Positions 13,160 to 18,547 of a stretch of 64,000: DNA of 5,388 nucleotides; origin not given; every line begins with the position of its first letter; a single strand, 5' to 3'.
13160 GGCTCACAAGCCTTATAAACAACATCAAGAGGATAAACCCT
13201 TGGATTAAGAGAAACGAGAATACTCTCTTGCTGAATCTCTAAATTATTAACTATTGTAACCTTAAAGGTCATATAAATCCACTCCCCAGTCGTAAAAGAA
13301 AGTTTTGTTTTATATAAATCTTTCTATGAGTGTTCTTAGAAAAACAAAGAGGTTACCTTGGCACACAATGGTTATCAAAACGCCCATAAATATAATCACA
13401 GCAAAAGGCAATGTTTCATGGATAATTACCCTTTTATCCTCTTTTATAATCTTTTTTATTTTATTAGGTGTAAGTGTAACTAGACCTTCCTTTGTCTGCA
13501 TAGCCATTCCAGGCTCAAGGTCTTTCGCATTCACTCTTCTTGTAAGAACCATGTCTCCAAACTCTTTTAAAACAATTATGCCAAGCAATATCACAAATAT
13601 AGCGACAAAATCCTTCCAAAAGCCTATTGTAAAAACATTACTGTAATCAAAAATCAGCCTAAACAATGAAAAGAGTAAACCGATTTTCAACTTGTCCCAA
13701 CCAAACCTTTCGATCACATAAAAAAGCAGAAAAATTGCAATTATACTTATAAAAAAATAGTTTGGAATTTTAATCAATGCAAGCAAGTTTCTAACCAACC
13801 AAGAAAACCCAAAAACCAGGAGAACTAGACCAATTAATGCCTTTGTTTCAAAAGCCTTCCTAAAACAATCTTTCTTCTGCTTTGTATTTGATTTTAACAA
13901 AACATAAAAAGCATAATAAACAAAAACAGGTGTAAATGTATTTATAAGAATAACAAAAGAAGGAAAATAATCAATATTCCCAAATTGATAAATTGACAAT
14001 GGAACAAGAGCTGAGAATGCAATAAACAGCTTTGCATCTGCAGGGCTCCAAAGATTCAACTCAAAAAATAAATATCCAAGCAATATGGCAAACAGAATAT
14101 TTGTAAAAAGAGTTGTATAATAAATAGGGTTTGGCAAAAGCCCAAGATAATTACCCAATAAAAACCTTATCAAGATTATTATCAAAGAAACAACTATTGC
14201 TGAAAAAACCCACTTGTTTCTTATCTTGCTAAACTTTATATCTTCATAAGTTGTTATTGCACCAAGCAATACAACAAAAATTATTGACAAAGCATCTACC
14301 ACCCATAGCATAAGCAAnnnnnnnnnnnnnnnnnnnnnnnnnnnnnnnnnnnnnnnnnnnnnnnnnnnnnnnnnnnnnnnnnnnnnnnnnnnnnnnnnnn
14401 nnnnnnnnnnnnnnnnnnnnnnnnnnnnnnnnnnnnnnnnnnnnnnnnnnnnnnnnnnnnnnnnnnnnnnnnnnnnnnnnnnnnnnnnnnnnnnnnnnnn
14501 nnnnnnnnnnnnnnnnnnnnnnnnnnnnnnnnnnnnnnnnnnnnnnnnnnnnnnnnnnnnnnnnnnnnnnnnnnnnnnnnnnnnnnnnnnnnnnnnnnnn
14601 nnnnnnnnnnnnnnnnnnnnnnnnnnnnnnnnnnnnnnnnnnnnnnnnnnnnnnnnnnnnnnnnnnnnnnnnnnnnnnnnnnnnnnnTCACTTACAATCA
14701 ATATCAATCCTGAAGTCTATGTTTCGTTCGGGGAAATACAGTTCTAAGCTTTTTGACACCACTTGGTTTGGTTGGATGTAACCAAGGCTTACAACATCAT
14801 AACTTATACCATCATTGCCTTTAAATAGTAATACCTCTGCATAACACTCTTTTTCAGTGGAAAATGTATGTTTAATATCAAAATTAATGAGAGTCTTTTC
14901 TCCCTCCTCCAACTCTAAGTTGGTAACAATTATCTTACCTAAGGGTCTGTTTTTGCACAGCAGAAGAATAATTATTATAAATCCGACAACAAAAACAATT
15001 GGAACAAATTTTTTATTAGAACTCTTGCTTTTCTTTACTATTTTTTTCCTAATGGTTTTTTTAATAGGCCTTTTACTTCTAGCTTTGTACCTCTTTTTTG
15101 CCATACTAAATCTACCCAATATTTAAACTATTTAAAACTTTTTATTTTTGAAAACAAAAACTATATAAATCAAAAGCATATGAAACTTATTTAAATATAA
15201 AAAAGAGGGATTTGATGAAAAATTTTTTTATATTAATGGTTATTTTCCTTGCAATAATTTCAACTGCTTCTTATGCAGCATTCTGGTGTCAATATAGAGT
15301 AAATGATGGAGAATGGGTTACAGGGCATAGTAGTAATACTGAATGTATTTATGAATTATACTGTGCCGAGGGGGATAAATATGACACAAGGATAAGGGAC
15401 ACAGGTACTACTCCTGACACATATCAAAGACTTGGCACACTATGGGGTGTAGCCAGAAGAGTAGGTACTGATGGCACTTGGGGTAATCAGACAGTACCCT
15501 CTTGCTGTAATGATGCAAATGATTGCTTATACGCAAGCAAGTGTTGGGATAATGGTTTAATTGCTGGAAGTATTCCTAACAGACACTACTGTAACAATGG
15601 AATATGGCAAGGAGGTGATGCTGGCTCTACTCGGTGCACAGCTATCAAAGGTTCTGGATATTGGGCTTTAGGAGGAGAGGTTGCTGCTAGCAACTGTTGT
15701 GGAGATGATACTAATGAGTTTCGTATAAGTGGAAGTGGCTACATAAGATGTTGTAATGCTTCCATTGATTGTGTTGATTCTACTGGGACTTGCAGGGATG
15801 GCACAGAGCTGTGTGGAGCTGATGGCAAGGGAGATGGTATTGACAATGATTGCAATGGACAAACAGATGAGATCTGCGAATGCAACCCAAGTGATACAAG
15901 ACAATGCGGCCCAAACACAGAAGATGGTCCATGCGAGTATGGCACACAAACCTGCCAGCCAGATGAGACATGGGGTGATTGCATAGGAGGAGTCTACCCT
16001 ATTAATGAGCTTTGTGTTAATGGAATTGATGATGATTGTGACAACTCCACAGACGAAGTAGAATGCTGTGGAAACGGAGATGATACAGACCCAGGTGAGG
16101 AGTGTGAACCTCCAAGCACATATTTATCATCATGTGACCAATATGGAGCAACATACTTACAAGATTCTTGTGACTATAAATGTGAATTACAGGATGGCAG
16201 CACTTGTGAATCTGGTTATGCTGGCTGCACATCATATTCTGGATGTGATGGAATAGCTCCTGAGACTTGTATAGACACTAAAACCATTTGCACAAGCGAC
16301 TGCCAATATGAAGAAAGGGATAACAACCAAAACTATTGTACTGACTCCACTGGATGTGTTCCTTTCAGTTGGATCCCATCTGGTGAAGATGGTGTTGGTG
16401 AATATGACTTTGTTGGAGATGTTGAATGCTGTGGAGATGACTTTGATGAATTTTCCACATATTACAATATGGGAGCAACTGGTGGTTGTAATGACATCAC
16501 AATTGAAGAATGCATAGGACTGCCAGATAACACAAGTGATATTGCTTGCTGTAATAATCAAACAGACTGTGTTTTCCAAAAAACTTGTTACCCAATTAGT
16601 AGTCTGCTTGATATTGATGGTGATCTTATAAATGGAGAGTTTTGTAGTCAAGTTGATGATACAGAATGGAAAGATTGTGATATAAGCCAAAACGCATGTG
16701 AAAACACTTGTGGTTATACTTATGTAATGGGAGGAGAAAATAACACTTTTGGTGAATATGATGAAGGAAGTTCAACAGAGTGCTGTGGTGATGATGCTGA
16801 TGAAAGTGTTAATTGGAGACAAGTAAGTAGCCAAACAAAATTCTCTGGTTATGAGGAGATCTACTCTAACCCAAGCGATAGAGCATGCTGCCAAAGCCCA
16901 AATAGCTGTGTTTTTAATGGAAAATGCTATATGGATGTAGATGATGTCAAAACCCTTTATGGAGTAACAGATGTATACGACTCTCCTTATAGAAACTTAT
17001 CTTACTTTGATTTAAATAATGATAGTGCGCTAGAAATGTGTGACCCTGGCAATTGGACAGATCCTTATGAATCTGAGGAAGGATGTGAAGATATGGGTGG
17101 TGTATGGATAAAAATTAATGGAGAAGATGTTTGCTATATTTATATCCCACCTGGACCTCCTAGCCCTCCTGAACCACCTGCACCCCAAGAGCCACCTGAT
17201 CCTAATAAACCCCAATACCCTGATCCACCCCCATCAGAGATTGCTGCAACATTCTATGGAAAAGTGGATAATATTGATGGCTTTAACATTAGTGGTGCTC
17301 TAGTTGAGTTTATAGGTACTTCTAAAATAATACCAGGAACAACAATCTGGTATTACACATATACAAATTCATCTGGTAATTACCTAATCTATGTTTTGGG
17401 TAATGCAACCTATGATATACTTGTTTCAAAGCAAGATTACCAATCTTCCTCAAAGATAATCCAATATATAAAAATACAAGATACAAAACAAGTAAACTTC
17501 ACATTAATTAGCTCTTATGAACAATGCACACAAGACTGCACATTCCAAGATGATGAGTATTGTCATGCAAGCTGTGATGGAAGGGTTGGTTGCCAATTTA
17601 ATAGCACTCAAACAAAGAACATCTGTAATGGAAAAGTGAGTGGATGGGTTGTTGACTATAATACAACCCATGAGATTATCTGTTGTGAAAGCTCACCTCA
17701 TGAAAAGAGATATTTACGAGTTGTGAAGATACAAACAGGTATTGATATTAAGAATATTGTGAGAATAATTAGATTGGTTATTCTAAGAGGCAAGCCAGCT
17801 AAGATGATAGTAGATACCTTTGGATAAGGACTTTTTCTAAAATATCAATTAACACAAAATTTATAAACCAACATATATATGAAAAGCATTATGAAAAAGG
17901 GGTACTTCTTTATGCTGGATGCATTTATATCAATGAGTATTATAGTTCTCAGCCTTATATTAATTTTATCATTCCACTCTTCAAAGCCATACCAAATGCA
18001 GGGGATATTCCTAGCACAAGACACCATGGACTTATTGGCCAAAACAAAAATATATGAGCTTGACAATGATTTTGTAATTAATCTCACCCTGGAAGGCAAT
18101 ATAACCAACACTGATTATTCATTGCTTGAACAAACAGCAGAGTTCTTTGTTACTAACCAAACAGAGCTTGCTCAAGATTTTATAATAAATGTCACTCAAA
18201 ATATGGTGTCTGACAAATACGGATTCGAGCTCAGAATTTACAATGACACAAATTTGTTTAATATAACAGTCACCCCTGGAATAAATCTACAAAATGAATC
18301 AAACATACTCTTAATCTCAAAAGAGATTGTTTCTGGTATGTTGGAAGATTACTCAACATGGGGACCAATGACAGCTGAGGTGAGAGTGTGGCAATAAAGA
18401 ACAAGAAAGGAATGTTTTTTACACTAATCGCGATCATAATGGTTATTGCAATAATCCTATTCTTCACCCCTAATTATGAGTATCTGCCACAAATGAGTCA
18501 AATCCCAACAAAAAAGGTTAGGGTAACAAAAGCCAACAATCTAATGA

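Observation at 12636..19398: Type IV pilin-like locus: A24 prepilin peptidase, two class-III-signal-peptide proteins and an 871-aa Cys-rich secreted protein, without pilus ATPase or platform genes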

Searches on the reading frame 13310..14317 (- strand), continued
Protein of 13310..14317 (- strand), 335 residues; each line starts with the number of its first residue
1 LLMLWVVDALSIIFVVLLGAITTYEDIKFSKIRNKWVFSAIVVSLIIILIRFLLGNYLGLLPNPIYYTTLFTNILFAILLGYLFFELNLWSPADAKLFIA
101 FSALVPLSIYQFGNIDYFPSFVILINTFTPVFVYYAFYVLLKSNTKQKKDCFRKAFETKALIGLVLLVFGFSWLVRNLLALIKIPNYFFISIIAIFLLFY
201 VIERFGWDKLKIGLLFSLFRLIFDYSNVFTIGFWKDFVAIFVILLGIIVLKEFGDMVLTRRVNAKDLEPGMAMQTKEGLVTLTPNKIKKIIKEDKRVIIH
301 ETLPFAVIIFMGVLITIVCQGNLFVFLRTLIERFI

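Call 87: search_protein_families(library=pfam, proteins=[L016:9977-12637:+, L045:8195-10753:+, L015:11238-12851:+, L033:19578-20159:-, L015:12876-14873:-, L067:8479-9873:-, L081:11148-12386:-], max_evalue=0.01)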
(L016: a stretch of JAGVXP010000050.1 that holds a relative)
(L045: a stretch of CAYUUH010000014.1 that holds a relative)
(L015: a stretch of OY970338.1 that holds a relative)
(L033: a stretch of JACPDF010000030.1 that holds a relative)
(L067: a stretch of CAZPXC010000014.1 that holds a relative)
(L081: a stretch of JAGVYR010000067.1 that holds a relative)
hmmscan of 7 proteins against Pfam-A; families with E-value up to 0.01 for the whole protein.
L016:9977-12637:+ (887 aa): 3 families
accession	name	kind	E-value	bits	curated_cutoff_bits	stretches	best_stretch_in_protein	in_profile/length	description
PF06819.16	Arc_PepC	-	9e-12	45.6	23.4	1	238-330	10-105/110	Archaeal Peptidase A24 C-terminal Domain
PF13231.12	PMT_2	-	5.2e-10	40.2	26.1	1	478-634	5-159/160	Dolichyl-phosphate-mannose-protein mannosyltransferase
PF01478.23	Peptidase_A24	-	0.0026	18.6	26.5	1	9-126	3-101/104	Type IV leader peptidase family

L045:8195-10753:+ (853 aa): 1 family
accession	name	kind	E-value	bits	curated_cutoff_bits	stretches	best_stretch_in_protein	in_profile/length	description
PF13231.12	PMT_2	-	5.9e-10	40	26.1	1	446-602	2-158/160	Dolichyl-phosphate-mannose-protein mannosyltransferase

L015:11238-12851:+ (538 aa): 1 family
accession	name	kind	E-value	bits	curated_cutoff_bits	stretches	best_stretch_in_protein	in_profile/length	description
PF13231.12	PMT_2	-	5e-07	30.5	26.1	1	113-247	6-140/160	Dolichyl-phosphate-mannose-protein mannosyltransferase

L033:19578-20159:- (193 aa): 0 families

L015:12876-14873:- (665 aa): 3 families
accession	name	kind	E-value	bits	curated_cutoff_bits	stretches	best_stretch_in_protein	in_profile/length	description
PF04055.27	Radical_SAM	-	3.7e-37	128.5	29.5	2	221-378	6-166/166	Radical SAM superfamily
PF02310.24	B12-binding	-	3.3e-06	27.4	32.1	1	96-163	47-117/121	B12 binding domain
PF19864.5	Radical_SAM_N2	-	0.0039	17.1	29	1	122-168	77-123/151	Radical SAM proteins, N-terminal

L067:8479-9873:- (464 aa): 2 families
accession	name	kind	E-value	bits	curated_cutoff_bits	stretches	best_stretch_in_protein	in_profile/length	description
PF04055.27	Radical_SAM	-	4.6e-22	79.4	29.5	1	202-360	2-164/166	Radical SAM superfamily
PF02310.24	B12-binding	-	1.7e-21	76.7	32.1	1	23-137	6-120/121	B12 binding domain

L081:11148-12386:- (412 aa): 2 families
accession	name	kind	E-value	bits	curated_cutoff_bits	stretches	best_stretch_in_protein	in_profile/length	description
PF04055.27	Radical_SAM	-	3.9e-21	76.4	29.5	1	178-324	6-153/166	Radical SAM superfamily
PF02310.24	B12-binding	-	2.9e-10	40.5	32.1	1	13-129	10-120/121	B12 binding domain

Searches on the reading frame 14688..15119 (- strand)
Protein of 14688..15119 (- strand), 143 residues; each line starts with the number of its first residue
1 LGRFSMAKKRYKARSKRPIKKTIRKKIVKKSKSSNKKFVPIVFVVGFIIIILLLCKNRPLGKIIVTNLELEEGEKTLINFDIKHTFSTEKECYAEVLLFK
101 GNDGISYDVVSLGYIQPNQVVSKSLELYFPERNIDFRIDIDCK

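Call 3: search_protein_families(library=pfam, proteins=[window:14688-15119:-], max_evalue=1)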
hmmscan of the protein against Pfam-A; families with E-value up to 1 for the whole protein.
window:14688-15119:- (143 aa): 1 family
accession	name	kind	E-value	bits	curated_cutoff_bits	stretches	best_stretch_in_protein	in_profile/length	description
PF20750.3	PAP_NTPase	-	0.13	12.6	27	1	21-83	116-176/194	Poly(A) polymerase nucleotidyltransferase domain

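Call 4: search_protein_families(library=ncbifam, proteins=[window:14688-15119:-], max_evalue=1)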
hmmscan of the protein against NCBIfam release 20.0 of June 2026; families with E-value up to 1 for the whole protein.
window:14688-15119:- (143 aa): 1 family
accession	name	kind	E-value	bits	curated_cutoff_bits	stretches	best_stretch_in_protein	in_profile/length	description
NF002597.0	PRK02251.2-3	equivalog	0.067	13.5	120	1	7-55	10-55/93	putative septation inhibitor protein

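Call 79: search_protein_families(library=padloc, proteins=[window:14688-15119:-], max_evalue=0.01)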
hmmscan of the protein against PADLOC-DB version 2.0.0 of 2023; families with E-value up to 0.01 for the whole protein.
window:14688-15119:- (143 aa): 0 families

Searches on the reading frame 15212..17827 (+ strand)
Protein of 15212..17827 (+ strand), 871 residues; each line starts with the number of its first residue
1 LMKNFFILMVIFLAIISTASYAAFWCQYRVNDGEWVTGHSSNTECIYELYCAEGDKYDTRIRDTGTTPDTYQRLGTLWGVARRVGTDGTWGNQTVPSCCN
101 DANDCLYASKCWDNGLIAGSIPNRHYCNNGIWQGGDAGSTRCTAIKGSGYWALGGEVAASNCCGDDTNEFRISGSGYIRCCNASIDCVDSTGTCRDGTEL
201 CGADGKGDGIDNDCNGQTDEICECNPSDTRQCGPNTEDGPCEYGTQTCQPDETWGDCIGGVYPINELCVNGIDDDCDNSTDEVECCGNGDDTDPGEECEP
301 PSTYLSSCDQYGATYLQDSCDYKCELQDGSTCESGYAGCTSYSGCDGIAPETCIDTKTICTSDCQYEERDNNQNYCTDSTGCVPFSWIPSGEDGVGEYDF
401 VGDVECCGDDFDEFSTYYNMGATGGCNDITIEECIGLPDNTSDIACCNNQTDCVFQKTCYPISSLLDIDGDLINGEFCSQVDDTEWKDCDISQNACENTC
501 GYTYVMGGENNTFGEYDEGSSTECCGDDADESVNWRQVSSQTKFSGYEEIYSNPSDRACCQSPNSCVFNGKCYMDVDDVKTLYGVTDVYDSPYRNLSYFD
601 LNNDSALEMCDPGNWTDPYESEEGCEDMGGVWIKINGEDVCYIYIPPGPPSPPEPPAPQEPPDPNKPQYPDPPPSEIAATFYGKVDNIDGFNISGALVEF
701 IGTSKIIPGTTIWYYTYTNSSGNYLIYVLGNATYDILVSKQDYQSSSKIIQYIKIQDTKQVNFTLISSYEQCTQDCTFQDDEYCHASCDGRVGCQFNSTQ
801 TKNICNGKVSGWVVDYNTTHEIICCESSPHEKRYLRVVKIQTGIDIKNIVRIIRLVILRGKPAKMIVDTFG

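Call 3: search_protein_families(library=pfam, proteins=[window:15212-17827:+], max_evalue=1)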
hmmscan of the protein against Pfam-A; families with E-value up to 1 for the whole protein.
window:15212-17827:+ (871 aa): 3 families
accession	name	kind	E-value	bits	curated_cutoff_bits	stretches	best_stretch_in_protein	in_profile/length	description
PF13620.12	CarboxypepD_reg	-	3.4e-05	24.5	32.3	1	682-765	3-81/82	Carboxypeptidase regulatory-like domain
PF13715.12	CarbopepD_reg_2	-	0.0039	17.6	32.2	1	715-767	27-78/88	CarboxypepD_reg-like domain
PF24025.1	Ig_DR_A0283-like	-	0.43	11.4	27.1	1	678-753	6-77/102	DR_A0283-like, Ig-like domain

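Call 4: search_protein_families(library=ncbifam, proteins=[window:15212-17827:+], max_evalue=1)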
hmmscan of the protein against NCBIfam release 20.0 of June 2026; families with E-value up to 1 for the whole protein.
window:15212-17827:+ (871 aa): 0 families

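Call 59: search_protein_representatives(protein=window:15212-17827:+)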
Query: 871 residues. Proteins with E-value up to 0.001 (for the whole library): 2117; up to 1e-10: 644; up to 1e-30: 72. The best 150 are listed.
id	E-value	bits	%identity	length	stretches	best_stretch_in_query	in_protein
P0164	0.0e+00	2083.9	100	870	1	2-871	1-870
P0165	6.2e-192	656.6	48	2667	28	208-282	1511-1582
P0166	2.5e-175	601.6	46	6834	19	92-176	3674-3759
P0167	3.3e-155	535.1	48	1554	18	192-287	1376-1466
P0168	1.6e-129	450.1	39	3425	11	385-870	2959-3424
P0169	1.7e-110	387.1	48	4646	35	163-285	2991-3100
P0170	8.1e-97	341.8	49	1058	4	385-535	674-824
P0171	8.2e-97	341.8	50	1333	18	208-286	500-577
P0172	1.7e-78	281.2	38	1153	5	676-870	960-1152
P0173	1.6e-71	258.0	42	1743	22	198-282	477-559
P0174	8.7e-69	249.0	48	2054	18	207-289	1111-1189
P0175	1.1e-66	242.1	47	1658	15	194-282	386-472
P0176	4.7e-66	240.0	44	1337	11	180-290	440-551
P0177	6.0e-64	233.0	39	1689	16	189-281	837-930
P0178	9.3e-63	229.1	45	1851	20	208-282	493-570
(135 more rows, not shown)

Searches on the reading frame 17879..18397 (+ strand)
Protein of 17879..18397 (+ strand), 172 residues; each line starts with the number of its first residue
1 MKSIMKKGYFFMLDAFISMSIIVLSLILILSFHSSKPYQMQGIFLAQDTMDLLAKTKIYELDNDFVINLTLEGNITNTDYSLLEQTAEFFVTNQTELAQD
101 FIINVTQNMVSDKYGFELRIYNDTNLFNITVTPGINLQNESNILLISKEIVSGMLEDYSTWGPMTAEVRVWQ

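Call 3: search_protein_families(library=pfam, proteins=[window:17879-18397:+], max_evalue=1)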
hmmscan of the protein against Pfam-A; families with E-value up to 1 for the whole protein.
window:17879-18397:+ (172 aa): 0 families

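Call 4: search_protein_families(library=ncbifam, proteins=[window:17879-18397:+], max_evalue=1)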
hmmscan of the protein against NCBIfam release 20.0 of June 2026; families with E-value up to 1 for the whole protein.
window:17879-18397:+ (172 aa): 0 families

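Call 44: find_homologous_proteins(query=window:17879-18397:+, max_evalue=0.001)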
Query window:17879-18397:+ (172 aa): 14 proteins with E <= 0.001 among 73 candidates.
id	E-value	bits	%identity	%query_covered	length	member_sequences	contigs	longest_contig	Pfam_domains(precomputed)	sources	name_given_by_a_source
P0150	3.0e-102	357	100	98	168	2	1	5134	-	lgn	-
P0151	1.3e-86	306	80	100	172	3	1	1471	-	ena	-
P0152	1.5e-65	238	63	98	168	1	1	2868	-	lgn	-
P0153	1.0e-56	209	59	98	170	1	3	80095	-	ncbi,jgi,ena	-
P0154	1.2e-55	206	60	94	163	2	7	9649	-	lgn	-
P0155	2.2e-50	189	52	98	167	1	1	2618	-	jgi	jgi:hypothetical protein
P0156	7.7e-49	184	51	98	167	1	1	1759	-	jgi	jgi:hypothetical protein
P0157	2.0e-46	176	50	98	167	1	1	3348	-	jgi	jgi:hypothetical protein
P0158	2.2e-45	172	48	98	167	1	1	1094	-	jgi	jgi:hypothetical protein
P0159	6.7e-43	164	47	98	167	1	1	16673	-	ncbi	-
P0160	2.6e-41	159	45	98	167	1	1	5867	-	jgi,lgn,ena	-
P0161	4.1e-25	107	36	97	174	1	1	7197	-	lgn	-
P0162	4.2e-24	103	36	97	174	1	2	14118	-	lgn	-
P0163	7.5e-23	99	39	97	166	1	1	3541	-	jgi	-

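Call 48: find_encoding_contigs(protein=P0153, flank=10000, max_places=1)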
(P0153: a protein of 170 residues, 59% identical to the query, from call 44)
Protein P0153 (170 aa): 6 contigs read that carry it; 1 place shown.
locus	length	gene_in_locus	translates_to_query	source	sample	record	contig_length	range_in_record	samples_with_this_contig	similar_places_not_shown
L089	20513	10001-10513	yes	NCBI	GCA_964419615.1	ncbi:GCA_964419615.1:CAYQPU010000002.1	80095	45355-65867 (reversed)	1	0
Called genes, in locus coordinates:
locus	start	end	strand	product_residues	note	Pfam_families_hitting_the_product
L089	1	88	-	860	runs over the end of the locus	PF04851:ResIII (faint), PF00270:DEAD, PF00271:Helicase_C, PF19306:WHD_Lhr, PF08494:DEAD_assoc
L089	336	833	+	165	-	-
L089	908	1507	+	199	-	PF08241:Methyltransf_11, PF13649:Methyltransf_25 (weak)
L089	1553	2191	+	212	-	PF00857:Isochorismatase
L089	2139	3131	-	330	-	-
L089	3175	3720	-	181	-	PF04011:LemA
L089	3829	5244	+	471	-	-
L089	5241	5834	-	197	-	-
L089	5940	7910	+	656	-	PF05362:Lon_C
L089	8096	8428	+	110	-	-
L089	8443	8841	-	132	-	-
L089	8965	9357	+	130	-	-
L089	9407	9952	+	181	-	-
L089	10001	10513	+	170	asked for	-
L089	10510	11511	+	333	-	-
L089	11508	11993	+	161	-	PF01209:Ubie_methyltran, PF13489:Methyltransf_23, PF07021:MetW (weak), PF13847:Methyltransf_31, PF08241:Methyltransf_11, PF08242:Methyltransf_12, PF13649:Methyltransf_25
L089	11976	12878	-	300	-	-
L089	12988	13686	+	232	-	PF01163:RIO1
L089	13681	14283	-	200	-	PF00069:Pkinase, PF07714:PK_Tyr_Ser-Thr (weak), PF01163:RIO1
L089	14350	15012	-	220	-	PF13828:DUF4190 (weak), PF01609:DDE_Tnp_1 (weak)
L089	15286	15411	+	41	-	PF18930:DUF5679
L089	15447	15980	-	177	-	-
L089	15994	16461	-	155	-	-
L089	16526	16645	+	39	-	-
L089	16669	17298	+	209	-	PF00702:Hydrolase, PF12710:HAD (faint), PF13419:HAD_2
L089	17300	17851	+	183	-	-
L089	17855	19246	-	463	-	PF01406:tRNA-synt_1e, PF01921:tRNA-synt_1f (faint), PF09334:tRNA-synt_1g, PF00133:tRNA-synt_1, PF09334:tRNA-synt_1g, PF09190:DALR_2, PF23493:CysS_C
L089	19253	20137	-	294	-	PF00291:PALP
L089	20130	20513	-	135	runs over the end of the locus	PF02195:ParB_N (weak)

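Call 62: predict_structure(alignment_id=A3)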
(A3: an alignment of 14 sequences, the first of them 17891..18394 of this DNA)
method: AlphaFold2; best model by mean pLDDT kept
length: 168 residues; sequences in the alignment: 14
mean_pLDDT: 85.3   pTM: 0.70
mean pLDDT of the five models: 85.3, 84.3, 82.8, 82.0, 77.4
residues with pLDDT >= 90: 72; 70-90: 78; 50-70: 17; < 50: 1
segments of 3 or more residues with pLDDT < 50: none
pLDDT, mean of each block of 10 residues (from residue 1): 66 90 73 68 92 90 90 90 91 93 85 91 89 82 90 79 92
secondary structure, 60 per line:
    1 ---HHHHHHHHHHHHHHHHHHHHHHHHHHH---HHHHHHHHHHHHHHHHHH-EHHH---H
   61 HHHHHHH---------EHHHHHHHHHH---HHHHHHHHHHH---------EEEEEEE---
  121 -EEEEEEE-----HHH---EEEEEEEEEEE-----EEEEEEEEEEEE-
elements in order: H4-30 H34-51 H60-67 H78-87 H91-101 E111-117 E122-128 E140-150 E156-167
